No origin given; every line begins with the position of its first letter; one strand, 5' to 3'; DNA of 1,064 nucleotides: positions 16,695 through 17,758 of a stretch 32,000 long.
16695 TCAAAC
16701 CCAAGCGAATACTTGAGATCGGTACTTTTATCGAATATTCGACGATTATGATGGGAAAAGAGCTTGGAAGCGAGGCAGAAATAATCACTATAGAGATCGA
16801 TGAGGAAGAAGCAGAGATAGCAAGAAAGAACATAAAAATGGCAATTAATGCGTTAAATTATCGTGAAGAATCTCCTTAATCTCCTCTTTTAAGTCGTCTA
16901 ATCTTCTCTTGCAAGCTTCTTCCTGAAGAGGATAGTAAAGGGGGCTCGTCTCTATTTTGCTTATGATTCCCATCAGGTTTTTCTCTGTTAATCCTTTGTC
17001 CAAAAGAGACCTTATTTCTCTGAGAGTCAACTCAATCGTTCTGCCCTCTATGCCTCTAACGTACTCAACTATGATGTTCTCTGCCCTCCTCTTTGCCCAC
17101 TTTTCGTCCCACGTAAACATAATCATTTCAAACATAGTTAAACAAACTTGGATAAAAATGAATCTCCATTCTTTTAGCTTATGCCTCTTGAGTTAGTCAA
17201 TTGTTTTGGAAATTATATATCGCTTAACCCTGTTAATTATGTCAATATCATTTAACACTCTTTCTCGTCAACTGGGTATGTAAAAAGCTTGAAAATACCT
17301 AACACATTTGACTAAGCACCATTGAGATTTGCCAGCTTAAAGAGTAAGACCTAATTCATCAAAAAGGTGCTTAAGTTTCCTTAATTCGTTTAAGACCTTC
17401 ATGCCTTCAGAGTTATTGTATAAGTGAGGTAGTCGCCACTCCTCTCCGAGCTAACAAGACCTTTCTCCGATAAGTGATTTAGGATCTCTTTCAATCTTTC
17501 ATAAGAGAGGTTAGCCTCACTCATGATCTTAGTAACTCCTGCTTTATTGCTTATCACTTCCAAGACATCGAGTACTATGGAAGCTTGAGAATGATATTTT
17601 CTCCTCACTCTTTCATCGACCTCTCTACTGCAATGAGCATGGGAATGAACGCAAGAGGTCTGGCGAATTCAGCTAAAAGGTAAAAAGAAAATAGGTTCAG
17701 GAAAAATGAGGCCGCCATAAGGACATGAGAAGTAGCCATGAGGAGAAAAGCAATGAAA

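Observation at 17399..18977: Five-ORF cassette of membrane, His/Cys-rich and wHTH proteins with unknown function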

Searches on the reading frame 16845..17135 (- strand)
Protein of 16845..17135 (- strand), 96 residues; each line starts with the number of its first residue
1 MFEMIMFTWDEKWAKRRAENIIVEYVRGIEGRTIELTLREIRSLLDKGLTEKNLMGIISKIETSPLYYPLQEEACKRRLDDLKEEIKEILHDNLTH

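Call 22: search_protein_families(library=pfam, proteins=[window:16845-17135:-], max_evalue=0.001)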
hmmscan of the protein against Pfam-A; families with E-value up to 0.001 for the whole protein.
window:16845-17135:- (96 aa): 0 families

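Call 86: search_protein_families(library=padloc, proteins=[window:16845-17135:-], max_evalue=0.1)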
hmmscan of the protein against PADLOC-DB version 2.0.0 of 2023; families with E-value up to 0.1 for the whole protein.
window:16845-17135:- (96 aa): 0 families

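Call 87: search_protein_families(library=phrogs, proteins=[window:16845-17135:-], max_evalue=0.1)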
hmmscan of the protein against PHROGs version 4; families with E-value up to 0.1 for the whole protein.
window:16845-17135:- (96 aa): 0 families

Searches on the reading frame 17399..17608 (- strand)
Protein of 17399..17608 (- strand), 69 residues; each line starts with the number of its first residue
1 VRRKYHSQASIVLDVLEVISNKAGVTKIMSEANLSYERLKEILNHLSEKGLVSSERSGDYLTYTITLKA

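Call 3: search_protein_families(library=pfam, proteins=[window:17399-17608:-], max_evalue=1)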
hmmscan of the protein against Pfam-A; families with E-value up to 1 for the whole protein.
window:17399-17608:- (69 aa): 15 families
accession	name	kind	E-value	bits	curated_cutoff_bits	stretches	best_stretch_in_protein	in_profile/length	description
PF14947.12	HTH_45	-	4.5e-13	49.5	25.5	1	7-66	3-59/77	Winged helix-turn-helix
PF01978.25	TrmB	-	7.1e-05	23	25.6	1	20-63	20-62/68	Sugar-specific transcriptional regulator TrmB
PF03965.22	Penicillinase_R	-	0.001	19.8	22.6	1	27-67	26-66/115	Penicillinase repressor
PF02295.23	z-alpha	-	0.0059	17.1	21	1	5-55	2-54/67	Adenosine deaminase z-alpha domain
PF02082.26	Rrf2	-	0.011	16.3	30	1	21-56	22-57/132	Iron-dependent Transcriptional regulator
PF14277.12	DUF4364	-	0.011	16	26.9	1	22-67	19-64/162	Domain of unknown function (DUF4364)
PF24270.1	HTH_Cmi2_C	-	0.012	16.3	27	1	10-56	75-122/125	Cmi2, C-terminal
PF02002.24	TFIIE_alpha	-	0.017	15.5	22.9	1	13-59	16-64/105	TFIIE alpha subunit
PF16221.11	HTH_47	-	0.024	14.6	27.1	1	4-53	28-77/78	winged helix-turn-helix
PF24033.1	DUF7342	-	0.025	15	31.6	1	12-65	7-60/150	Family of unknown function (DUF7342)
PF03962.21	Mnd1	-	0.053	14.2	23.5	1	27-59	19-52/60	Mnd1 HTH domain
PF21120.3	MCM_WH_arc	-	0.061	13.8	26.1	1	26-60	28-61/63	Archaeal MCM, winged-helix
PF09202.17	Rio2_N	-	0.078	13.7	27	1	25-67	27-68/82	Rio2, N-terminal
PF08100.18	Dimerisation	-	0.13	12.5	25.6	1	9-66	24-84/93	O-methyltransferase dimerisation domain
PF18662.7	HTH_56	-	0.15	12.5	26.2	1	18-65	47-92/111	Cch helix turn helix domain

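Call 4: search_protein_families(library=ncbifam, proteins=[window:17399-17608:-], max_evalue=1)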
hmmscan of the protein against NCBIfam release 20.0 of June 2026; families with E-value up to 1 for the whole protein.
window:17399-17608:- (69 aa): 11 families
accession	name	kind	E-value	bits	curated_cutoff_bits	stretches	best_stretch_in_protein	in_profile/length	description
NF053610.1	Sso10a_fam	subfamily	1e-14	54.3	60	1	7-65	2-56/64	Sso10a family chromatin protein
NF033788.1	HTH_metalloreg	subfamily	0.00049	19.9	55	1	14-66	15-69/77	metalloregulator ArsR/SmtB family transcription factor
TIGR01889.1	Staph_reg_Sar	paralog_domain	0.0013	19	62.6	1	13-57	31-78/109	staphylococcal accessory regulator family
NF050184.1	VpaChn25_0724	subfamily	0.0025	17.9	65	1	32-66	33-67/88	VpaChn25_0724 family phage protein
NF033789.1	repress_SdpR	subfamily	0.0051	16.7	100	1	21-67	20-66/79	autorepressor SdpR family transcription factor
NF045707.1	Dbac_1936_reg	equivalog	0.0066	16.4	115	1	15-66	23-74/99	ArsR/SmtB-type metalloregulator TsoR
TIGR02944.1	suf_reg_Xantho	equivalog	0.017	15.5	110.65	1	9-57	11-60/130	SUF system Fe-S cluster assembly regulator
NF040939.2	trans_reg_lrs14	equivalog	0.029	14.4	90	1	12-57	26-71/103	Lrs14 family HTH-type transcriptional regulator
TIGR00738.1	rrf2_super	superfamily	0.047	13.6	73.3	1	22-56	25-59/132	Rrf2 family transcriptional regulator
TIGR02698.1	CopY_TcrY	equivalog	0.056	13.7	121.95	1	27-67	26-67/130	CopY/TcrY family copper transport repressor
NF003256.0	PRK04214.1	equivalog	0.1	11.6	500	1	25-61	313-349/412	ribonuclease BN/unknown domain fusion protein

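Call 79: find_encoding_contigs(protein=window:17399-17608:-, flank=3000, max_places=6)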
Protein window:17399-17608:- (69 aa): no gene with exactly this product is on record in the collection.

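Call 81: find_encoding_contigs(protein=window:17402-17608:-, flank=3000, max_places=6)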
Protein seq(69 aa) (69 aa): no gene with exactly this product is on record in the collection.
